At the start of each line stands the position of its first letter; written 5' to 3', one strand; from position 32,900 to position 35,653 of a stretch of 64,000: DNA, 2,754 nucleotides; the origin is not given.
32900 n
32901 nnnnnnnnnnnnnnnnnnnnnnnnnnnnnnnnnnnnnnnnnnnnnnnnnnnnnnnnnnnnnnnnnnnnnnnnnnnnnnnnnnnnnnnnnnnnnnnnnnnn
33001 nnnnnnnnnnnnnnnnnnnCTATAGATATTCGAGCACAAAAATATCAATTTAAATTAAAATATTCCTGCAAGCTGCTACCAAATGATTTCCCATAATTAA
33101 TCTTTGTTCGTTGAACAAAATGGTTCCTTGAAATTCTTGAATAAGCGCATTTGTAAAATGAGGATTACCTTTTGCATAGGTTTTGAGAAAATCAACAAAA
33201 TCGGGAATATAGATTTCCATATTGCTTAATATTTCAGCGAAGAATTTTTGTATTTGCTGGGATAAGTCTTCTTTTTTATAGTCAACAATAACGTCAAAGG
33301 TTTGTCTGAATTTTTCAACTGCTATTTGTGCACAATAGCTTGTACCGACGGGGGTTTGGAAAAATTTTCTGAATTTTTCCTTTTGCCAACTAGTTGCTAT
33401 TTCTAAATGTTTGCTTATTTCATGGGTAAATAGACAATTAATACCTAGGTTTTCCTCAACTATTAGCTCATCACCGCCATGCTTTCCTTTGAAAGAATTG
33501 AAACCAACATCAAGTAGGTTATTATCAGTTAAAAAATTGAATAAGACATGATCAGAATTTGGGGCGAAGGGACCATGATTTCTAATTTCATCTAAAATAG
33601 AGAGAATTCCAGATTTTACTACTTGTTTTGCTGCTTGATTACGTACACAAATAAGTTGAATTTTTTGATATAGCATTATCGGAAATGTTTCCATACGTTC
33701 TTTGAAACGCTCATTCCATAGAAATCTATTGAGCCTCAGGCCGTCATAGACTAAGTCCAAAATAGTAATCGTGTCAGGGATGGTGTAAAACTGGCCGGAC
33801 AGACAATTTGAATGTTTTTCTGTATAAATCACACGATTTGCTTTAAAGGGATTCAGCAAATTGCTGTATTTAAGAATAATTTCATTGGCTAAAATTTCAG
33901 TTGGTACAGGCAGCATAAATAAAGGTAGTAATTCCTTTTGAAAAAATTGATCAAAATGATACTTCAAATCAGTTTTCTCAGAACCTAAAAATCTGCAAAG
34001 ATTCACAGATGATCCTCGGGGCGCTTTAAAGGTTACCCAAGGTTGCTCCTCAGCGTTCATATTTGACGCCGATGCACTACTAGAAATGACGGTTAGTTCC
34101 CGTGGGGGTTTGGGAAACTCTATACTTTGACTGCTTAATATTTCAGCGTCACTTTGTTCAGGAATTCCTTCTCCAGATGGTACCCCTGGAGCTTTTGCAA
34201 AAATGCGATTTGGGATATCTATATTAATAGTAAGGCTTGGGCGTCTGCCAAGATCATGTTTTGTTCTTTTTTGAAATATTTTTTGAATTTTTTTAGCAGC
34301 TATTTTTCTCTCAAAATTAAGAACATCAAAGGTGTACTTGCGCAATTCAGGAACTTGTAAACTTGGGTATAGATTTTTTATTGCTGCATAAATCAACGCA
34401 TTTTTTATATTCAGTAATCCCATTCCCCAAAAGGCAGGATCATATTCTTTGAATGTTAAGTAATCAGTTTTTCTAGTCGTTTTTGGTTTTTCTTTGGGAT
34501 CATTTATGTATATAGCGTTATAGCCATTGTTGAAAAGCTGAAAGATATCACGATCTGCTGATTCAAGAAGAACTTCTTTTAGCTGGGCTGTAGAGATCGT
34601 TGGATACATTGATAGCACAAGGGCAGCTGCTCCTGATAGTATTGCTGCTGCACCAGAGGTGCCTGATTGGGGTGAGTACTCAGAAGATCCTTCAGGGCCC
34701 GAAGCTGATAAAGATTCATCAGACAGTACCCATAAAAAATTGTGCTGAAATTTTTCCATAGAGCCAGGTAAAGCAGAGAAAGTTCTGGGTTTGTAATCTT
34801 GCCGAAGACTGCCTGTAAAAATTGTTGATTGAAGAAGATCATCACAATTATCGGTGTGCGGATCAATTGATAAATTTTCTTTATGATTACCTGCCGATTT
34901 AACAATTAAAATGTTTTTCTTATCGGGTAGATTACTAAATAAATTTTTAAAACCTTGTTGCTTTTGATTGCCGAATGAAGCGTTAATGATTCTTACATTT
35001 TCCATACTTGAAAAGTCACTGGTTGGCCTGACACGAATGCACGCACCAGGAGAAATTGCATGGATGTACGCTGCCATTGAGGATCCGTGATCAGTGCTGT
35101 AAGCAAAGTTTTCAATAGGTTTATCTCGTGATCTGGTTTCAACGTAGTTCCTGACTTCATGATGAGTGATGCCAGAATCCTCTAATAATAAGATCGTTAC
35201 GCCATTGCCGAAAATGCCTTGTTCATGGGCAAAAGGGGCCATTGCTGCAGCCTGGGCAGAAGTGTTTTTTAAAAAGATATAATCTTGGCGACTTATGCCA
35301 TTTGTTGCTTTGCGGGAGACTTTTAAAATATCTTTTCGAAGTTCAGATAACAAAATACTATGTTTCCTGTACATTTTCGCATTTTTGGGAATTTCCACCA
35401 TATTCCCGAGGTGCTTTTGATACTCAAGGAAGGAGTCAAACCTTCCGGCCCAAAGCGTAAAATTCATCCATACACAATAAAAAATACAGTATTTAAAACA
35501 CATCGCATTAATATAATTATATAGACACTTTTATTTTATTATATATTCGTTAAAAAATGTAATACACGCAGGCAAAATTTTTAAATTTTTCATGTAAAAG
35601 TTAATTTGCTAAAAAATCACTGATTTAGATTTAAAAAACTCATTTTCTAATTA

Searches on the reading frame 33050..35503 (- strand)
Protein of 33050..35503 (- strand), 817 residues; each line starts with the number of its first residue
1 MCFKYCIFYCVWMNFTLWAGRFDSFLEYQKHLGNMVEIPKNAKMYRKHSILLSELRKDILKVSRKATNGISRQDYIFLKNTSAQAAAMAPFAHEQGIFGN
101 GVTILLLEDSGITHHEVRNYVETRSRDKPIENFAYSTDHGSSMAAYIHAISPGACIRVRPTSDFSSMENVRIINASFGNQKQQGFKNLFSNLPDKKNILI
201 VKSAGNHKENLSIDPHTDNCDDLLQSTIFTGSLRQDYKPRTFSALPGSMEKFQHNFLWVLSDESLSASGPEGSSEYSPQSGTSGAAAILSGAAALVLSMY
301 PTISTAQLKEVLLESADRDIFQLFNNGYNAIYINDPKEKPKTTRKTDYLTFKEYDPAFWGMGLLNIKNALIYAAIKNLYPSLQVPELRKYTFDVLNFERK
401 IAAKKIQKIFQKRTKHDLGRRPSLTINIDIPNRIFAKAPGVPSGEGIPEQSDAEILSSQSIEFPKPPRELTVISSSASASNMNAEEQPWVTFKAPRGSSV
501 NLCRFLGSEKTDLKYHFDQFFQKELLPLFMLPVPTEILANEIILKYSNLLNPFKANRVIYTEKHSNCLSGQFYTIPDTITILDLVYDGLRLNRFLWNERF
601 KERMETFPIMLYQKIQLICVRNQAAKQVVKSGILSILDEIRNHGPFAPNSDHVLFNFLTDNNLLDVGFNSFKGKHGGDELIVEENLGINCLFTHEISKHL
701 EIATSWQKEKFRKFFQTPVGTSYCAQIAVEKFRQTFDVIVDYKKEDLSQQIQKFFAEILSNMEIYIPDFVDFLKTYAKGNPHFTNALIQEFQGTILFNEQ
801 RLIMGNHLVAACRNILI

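Call 10: search_protein_families(library=pfam, proteins=[window:33050-35503:-], max_evalue=0.001)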
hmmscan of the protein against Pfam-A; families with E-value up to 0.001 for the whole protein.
window:33050-35503:- (817 aa): 1 family
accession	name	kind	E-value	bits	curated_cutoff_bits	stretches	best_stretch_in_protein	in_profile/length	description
PF00082.27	Peptidase_S8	-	1.6e-14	54.4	21.8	1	167-318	108-275/288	Subtilase family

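Call 18: search_protein_families(library=padloc, proteins=[window:33050-35503:-], max_evalue=0.01)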
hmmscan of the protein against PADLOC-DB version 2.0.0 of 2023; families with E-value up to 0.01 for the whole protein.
window:33050-35503:- (817 aa): 2 families
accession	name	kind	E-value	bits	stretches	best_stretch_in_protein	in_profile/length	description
PDLC03014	subtilase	-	1.8e-05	22.4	1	266-317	332-376/391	-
PDLC04233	IetS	-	0.0002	17.5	1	166-223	412-475/855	-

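Call 19: search_protein_families(library=ncbifam, proteins=[window:33050-35503:-], max_evalue=0.01)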
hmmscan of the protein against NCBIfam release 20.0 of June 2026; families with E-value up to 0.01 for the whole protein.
window:33050-35503:- (817 aa): 2 families
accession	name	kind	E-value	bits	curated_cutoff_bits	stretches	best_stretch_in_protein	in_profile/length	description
TIGR03921.1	T7SS_mycosin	equivalog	2.9e-09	36.5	278.75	1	194-318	146-265/353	type VII secretion-associated serine protease mycosin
TIGR03895.1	protease_PatA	subfamily_domain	3.1e-06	26.2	421.05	1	169-316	57-200/606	PatA/PatG family cyanobactin maturation protease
